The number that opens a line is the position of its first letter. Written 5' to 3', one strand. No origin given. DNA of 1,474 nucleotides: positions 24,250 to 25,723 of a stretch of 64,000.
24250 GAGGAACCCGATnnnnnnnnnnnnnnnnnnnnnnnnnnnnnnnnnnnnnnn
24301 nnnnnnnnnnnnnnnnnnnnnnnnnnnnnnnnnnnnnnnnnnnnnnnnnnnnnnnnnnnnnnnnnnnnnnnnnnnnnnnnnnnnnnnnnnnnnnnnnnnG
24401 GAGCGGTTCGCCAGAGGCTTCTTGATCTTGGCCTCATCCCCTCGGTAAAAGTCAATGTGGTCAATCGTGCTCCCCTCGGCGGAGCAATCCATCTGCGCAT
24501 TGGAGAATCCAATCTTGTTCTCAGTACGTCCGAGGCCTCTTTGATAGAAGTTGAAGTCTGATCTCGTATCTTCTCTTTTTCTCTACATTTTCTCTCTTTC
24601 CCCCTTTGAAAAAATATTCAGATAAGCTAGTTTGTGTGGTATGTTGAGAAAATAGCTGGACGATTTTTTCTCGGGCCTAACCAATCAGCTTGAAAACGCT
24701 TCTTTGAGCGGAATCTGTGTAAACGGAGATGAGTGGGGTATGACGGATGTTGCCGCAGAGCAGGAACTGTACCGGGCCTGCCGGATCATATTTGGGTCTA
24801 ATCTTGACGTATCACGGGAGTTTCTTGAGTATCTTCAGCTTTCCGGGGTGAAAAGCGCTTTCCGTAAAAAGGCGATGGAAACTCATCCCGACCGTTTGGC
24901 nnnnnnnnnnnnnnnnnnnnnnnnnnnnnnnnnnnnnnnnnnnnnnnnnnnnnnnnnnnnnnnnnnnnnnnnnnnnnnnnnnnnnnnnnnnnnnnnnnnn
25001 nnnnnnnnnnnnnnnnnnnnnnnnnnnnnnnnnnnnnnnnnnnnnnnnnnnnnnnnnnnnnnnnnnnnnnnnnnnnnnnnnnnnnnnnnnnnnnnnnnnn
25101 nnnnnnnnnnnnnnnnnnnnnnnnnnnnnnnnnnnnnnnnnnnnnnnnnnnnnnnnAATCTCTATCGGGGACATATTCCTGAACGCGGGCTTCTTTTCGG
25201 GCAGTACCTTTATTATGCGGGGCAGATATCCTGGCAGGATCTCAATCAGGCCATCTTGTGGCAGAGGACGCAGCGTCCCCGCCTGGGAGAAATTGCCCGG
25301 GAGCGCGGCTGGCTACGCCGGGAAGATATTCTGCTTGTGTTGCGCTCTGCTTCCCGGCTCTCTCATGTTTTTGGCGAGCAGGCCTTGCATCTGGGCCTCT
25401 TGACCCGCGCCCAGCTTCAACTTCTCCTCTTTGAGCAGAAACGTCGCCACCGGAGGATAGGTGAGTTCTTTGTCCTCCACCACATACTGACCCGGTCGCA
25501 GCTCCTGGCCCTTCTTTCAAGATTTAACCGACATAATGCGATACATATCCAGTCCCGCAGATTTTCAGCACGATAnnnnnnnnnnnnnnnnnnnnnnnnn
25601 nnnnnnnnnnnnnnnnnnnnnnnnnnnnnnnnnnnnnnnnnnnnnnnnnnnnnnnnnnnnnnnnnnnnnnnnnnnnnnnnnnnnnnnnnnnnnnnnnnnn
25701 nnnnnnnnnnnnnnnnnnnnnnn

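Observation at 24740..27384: J-domain protein with four MshEN-type motifs, translationally coupled to a membrane M48 protease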

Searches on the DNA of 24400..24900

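Call 62: search_rna_families(source=window, start=24400, end=24900, threshold=evalue, max_evalue=1)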
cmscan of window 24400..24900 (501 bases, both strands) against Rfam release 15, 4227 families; matches with E-value up to 1: 1.
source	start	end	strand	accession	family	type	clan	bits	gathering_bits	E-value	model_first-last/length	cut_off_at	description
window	24518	24650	+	RF01291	SNORD97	Gene; snRNA; snoRNA; CD-box;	-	19.7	45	0.62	1-142/142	no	Small nucleolar RNA SNORD97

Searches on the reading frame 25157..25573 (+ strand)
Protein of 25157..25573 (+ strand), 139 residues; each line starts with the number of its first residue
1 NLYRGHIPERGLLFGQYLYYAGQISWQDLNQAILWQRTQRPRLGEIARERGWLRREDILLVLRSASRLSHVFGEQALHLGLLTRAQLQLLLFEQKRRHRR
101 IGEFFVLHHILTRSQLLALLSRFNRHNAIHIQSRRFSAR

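Call 64: search_protein_representatives(protein=window:25157-25573:+)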
Query: 139 residues. Proteins with E-value up to 0.001 (for the whole library): 1619; up to 1e-10: 633; up to 1e-30: 14. The best 150 are listed.
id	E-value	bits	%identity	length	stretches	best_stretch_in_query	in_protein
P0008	1.5e-43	164.2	59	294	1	2-130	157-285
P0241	6.1e-34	133.1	51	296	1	2-128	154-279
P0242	1.2e-33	132.1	50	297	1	6-132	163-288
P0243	1.3e-33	132.0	47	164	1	2-132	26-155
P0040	1.5e-33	131.8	48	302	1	2-128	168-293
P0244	2.8e-33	130.9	50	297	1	1-137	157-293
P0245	6.1e-33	129.8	48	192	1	3-128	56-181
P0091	6.9e-33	129.7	52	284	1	2-128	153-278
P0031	2.6e-32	127.8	52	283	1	2-128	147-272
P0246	2.8e-32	127.7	50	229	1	6-129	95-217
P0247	3.8e-32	127.3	49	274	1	2-128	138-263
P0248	4.8e-32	126.9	50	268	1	1-129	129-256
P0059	9.6e-32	126.0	47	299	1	2-135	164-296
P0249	3.6e-31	124.1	45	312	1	2-136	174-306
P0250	1.3e-30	122.2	45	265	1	2-132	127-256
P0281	1.4e-25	106.0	36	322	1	2-135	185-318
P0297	1.1e-24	103.1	39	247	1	2-129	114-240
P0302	5.0e-24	101.0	43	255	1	3-128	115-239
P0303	6.6e-24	100.6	47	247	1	3-127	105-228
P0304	7.3e-24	100.4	48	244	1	6-128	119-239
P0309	2.8e-23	98.5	38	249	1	2-132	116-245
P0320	8.8e-23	96.9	40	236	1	3-128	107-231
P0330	3.0e-22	95.2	35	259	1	3-131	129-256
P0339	8.4e-22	93.8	40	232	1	6-132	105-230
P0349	2.1e-21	92.5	37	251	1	7-131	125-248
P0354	3.2e-21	91.9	36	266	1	7-131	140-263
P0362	6.6e-21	90.9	41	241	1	2-130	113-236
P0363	7.0e-21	90.8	47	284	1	5-128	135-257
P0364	7.1e-21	90.8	44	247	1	2-129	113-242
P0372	1.3e-20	90.0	36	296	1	6-134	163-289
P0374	1.4e-20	89.9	39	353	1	7-131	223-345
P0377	1.7e-20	89.5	38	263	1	2-128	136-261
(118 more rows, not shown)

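Call 66: list_cluster_members(proteins=[P0302, P0303, P0304, P0362, P0363, P0364, P0330, P0349, P0354, P0374])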
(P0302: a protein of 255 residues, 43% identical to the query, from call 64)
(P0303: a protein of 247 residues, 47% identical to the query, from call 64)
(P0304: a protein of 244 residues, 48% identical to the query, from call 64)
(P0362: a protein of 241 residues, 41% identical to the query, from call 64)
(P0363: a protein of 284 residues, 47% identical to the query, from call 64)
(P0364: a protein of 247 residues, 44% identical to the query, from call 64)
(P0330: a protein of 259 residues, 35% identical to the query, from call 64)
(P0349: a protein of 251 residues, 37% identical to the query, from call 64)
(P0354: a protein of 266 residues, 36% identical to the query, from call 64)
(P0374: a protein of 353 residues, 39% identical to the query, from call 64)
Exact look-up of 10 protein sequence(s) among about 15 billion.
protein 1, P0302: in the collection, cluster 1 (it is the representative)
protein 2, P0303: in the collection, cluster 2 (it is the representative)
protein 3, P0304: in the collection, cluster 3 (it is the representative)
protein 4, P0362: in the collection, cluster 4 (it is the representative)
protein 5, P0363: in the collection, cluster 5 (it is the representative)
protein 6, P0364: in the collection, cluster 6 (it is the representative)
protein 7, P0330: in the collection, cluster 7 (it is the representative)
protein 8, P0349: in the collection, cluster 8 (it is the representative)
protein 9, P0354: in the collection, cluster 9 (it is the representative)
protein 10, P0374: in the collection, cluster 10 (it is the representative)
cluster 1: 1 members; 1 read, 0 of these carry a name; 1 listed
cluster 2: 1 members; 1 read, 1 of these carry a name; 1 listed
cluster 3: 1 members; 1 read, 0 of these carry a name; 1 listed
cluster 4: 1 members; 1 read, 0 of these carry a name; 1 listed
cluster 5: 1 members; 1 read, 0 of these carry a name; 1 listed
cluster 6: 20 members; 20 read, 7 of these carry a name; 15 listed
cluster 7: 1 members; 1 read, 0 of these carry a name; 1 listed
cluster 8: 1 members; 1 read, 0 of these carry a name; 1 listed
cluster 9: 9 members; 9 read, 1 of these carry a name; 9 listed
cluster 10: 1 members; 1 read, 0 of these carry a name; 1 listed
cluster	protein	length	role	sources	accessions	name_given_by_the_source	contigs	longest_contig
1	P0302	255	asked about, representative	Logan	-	-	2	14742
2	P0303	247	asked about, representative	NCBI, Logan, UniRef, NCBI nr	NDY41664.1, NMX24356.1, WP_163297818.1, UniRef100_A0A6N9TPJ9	J domain-containing protein [Dissulfurirhabdus thermomarina] | J domain-containing protein n=1 Tax=Dissulfurirhabdus thermomarina TaxID=1765737 ...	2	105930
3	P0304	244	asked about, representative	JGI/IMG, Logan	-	-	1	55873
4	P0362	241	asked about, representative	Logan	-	-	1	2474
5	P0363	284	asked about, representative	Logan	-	-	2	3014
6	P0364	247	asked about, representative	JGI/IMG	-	-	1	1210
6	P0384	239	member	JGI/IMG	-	hypothetical protein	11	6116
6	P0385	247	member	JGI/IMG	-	hypothetical protein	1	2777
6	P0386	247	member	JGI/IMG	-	hypothetical protein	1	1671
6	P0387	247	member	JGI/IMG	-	hypothetical protein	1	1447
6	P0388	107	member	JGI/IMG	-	hypothetical protein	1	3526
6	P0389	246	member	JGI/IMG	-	hypothetical protein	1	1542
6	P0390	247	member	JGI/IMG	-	hypothetical protein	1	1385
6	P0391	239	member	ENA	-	-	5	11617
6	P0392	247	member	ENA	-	-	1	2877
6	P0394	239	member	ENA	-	-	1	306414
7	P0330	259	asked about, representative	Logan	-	-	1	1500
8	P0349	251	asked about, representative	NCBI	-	-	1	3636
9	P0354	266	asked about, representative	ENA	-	-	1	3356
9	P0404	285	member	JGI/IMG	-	-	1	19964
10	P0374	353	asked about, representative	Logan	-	-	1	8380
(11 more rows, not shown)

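Call 67: find_encoding_contigs(protein=P0303, flank=5000, max_places=1)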
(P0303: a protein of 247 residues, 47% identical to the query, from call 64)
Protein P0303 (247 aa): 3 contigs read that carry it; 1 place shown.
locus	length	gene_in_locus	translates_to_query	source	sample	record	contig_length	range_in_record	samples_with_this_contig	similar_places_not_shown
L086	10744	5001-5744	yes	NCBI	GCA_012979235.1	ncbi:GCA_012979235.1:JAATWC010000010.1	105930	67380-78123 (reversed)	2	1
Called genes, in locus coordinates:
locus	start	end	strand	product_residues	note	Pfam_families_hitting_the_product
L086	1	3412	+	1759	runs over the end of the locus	PF00005:ABC_tran (faint), PF00931:NB-ARC (faint), PF01443:Viral_helicase1 (faint), PF01583:APS_kinase (faint), PF02463:SMC_N (faint), PF02492:cobW (faint), PF17755:UvrA_DNA-bind, PF17760:UvrA_inter (weak), +19 more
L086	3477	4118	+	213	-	PF00072:Response_reg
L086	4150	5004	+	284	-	PF02129:Peptidase_S15 (faint), PF00561:Abhydrolase_1, PF12146:Hydrolase_4, PF07859:Abhydrolase_3 (weak), PF12697:Abhydrolase_6, PF00326:Peptidase_S9 (faint)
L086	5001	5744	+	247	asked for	PF00226:DnaJ (weak)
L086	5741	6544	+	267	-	PF02353:CMAS (weak), PF13489:Methyltransf_23, PF01209:Ubie_methyltran (weak), PF05175:MTS, PF08241:Methyltransf_11, PF08242:Methyltransf_12, PF13649:Methyltransf_25, PF13847:Methyltransf_31, +1 more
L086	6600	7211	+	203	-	PF00258:Flavodoxin_1 (faint), PF03358:FMN_red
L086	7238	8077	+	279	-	PF00005:ABC_tran, PF13304:AAA_21, PF27102:NodI_C (weak)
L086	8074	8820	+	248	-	PF01061:ABC2_membrane, PF12698:ABC2_membrane_3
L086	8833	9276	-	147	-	-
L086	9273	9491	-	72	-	PF11127:YgaP-like_TM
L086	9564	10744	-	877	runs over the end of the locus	PF13185:GAF_2, PF00989:PAS, PF08448:PAS_4, PF13188:PAS_8, PF13426:PAS_9, PF00989:PAS, PF13426:PAS_9, PF00512:HisKA, +6 more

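Call 68: find_encoding_contigs(protein=P0304, flank=5000, max_places=1)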
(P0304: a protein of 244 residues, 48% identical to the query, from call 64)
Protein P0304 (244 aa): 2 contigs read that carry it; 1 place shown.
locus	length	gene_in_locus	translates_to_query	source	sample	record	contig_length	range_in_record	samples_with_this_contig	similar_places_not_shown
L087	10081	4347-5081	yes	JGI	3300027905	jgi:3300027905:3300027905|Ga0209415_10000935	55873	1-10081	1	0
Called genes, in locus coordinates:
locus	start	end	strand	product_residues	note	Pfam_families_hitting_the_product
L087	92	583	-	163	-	PF02554:CstA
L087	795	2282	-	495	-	PF03976:PPK2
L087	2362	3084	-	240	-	PF03692:CxxCxxCC (weak)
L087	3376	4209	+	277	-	PF00561:Abhydrolase_1, PF00975:Thioesterase (weak), PF12697:Abhydrolase_6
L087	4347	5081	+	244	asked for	PF00226:DnaJ (faint)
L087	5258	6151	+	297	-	PF00126:HTH_1, PF03466:LysR_substrate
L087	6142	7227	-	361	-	PF00753:Lactamase_B, PF21221:B_lactamase-like_C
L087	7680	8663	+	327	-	PF02558:ApbA, PF08546:ApbA_C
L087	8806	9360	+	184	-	-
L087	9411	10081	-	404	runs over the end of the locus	PF00999:Na_H_Exchanger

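Call 69: find_encoding_contigs(protein=P0394, flank=5000, max_places=1)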
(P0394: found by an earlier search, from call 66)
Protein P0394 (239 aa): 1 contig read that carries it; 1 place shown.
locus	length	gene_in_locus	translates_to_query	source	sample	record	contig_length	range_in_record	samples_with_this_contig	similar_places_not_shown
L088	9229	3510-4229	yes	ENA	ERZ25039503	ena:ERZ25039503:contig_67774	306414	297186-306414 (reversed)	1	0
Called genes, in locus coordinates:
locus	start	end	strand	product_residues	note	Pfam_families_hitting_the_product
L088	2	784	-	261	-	?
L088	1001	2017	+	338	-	PF00126:HTH_1, PF03466:LysR_substrate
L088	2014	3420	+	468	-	PF13396:PLDc_N (weak), PF13091:PLDc_2, PF00614:PLDc (faint), PF13091:PLDc_2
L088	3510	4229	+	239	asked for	PF00226:DnaJ (weak)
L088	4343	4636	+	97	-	-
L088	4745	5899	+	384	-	PF04885:Stig1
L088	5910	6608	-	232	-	PF13462:Thioredoxin_4, PF13098:Thioredoxin_2 (faint), PF01323:DSBA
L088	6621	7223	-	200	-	PF12804:NTP_transf_3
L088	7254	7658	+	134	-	-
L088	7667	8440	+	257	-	PF00106:adh_short, PF13561:adh_short_C2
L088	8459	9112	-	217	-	PF00753:Lactamase_B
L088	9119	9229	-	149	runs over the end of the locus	PF01521:Fe-S_biosyn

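Call 70: find_encoding_contigs(protein=P0404, flank=5000, max_places=1)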
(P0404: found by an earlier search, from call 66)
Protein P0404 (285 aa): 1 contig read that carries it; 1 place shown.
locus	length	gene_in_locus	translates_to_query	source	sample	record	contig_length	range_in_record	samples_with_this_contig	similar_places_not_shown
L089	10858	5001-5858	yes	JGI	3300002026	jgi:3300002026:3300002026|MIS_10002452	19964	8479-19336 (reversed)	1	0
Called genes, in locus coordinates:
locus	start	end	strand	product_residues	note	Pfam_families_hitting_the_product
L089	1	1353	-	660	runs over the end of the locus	?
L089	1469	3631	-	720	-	PF12729:4HB_MCP_1, PF00015:MCPsignal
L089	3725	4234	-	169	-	PF01584:CheW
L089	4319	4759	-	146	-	-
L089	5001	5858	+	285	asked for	-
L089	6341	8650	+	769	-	PF01627:Hpt, PF02895:H-kinase_dim, PF02518:HATPase_c, PF01584:CheW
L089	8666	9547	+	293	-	PF03705:CheR_N, PF01739:CheR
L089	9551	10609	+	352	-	PF00072:Response_reg, PF01339:CheB_methylest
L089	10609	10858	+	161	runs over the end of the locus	PF03975:CheD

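Call 71: find_encoding_contigs(protein=P0302, flank=5000, max_places=1)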
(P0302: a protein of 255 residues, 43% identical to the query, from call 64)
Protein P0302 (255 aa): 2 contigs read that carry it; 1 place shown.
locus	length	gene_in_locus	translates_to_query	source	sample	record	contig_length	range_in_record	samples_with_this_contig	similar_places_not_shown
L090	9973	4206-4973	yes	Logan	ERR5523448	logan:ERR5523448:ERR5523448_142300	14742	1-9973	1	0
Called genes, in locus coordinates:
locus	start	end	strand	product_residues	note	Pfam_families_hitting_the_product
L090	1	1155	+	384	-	?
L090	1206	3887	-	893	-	PF00690:Cation_ATPase_N, PF00122:E1-E2_ATPase, PF13246:Cation_ATPase, PF00702:Hydrolase, PF00689:Cation_ATPase_C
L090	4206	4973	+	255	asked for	PF00226:DnaJ (weak)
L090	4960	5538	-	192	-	PF02525:Flavodoxin_2, PF03358:FMN_red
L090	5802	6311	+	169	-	PF13689:DUF4154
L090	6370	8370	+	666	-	PF17152:CHASE8, PF00672:HAMP (faint), PF00990:GGDEF, PF00563:EAL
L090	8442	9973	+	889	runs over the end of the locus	PF03176:MMPL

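Call 83: list_cluster_members(proteins=[P0241, P0242, P0249, P0281, P0297, P0309, P0320, P0339, P0372, P0377])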
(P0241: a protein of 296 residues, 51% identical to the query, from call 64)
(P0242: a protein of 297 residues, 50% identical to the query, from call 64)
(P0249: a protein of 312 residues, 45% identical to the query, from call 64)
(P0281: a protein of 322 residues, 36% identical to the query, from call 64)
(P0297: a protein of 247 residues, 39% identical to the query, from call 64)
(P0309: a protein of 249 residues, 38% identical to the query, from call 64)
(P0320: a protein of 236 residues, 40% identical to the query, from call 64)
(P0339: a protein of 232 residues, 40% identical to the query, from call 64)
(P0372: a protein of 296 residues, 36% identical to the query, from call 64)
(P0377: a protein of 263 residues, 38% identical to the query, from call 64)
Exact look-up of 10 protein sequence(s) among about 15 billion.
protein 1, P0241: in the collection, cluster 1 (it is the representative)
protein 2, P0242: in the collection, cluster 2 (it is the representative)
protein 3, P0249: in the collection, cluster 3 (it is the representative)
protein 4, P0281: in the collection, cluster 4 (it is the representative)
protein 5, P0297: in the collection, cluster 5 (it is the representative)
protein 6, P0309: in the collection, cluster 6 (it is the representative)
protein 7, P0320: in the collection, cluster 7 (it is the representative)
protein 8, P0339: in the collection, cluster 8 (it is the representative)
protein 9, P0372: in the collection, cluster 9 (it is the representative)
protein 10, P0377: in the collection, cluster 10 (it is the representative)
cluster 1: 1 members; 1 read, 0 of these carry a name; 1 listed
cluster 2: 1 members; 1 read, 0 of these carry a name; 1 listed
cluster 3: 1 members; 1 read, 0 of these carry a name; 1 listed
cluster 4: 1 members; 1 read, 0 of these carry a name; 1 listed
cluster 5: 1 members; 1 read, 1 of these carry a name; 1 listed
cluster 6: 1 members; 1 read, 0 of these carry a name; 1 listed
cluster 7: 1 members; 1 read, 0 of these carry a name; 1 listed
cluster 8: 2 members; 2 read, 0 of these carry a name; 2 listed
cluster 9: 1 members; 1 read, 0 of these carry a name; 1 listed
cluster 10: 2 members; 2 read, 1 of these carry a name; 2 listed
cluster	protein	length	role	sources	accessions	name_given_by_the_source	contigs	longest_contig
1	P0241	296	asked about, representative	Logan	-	-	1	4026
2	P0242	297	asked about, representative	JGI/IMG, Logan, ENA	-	-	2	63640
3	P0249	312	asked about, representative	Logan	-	-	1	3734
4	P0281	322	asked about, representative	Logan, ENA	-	-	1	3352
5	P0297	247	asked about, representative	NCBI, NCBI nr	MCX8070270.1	MAG: J domain-containing protein [Thermodesulfovibrionales bacterium] | J domain-containing protein [Thermodesulfovibrionales bacterium]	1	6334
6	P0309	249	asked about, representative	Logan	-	-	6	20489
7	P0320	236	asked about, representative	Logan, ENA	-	-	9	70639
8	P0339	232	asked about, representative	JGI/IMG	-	-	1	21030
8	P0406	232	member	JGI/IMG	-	-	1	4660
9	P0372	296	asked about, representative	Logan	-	-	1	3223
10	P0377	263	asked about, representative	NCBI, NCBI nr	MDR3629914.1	MAG: hypothetical protein P4L42_06215 [Desulfocapsaceae bacterium] | hypothetical protein [Desulfocapsaceae bacterium]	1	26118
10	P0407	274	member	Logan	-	-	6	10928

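Call 85: find_encoding_contigs(protein=P0377, flank=6000, max_places=1)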
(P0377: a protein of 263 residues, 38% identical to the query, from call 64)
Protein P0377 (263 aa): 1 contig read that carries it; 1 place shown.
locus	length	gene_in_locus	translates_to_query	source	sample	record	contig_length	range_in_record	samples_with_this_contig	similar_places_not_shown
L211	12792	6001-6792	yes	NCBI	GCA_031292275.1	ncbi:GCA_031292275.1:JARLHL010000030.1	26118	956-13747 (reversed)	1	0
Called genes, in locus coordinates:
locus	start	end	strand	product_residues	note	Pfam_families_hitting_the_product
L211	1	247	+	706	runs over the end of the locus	PF01627:Hpt, PF02895:H-kinase_dim, PF02518:HATPase_c, PF01584:CheW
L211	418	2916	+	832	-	PF12729:4HB_MCP_1, PF08448:PAS_4, PF13426:PAS_9 (weak), PF00015:MCPsignal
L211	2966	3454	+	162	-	PF01584:CheW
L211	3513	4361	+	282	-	PF03705:CheR_N, PF01739:CheR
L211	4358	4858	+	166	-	PF03975:CheD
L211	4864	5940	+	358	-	PF00072:Response_reg, PF01339:CheB_methylest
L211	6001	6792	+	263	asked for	-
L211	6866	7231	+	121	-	PF00072:Response_reg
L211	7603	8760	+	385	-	PF02518:HATPase_c, PF00072:Response_reg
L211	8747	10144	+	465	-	PF00072:Response_reg, PF00158:Sigma54_activat, PF14532:Sigma54_activ_2, PF07724:AAA_2 (faint), PF07728:AAA_5 (weak), PF25601:AAA_lid_14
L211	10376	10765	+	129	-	-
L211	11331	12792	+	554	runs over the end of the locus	PF02203:TarH, PF12729:4HB_MCP_1, PF00672:HAMP, PF00015:MCPsignal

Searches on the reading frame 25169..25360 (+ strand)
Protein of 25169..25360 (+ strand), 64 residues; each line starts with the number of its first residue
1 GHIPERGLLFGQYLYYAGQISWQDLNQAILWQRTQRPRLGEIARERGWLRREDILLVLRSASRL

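Call 25: search_protein_families(library=ncbifam, proteins=[window:25169-25360:+], max_evalue=1)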
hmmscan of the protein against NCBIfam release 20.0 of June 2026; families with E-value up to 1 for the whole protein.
seq(64 aa): 2 families
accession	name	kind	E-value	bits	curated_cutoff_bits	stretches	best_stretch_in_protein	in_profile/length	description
NF053729.1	c-di-GMP_motif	domain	3.7e-09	36.2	38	1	10-59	2-51/53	cyclic di-GMP-binding domain-containing protein, MshE-related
TIGR03029.1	EpsG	equivalog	0.07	12.3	313.8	1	10-58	5-53/274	chain length determinant protein tyrosine kinase EpsG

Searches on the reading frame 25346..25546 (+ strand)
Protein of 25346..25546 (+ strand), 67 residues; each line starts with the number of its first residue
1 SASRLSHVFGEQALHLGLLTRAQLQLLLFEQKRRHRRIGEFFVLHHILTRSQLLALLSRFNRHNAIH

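Call 25: search_protein_families(library=ncbifam, proteins=[window:25346-25546:+], max_evalue=1)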
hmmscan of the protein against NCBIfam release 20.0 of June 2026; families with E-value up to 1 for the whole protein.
seq(67 aa): 2 families
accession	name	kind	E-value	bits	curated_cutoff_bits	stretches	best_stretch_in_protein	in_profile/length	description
NF053729.1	c-di-GMP_motif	domain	2.7e-08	33.5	38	1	10-59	3-52/53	cyclic di-GMP-binding domain-containing protein, MshE-related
NF008411.1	PRK11234.1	equivalog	0.0089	14.4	1170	1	7-58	482-532/723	cyclic di-3',5'-guanylate-activated glycosyltransferase NfrB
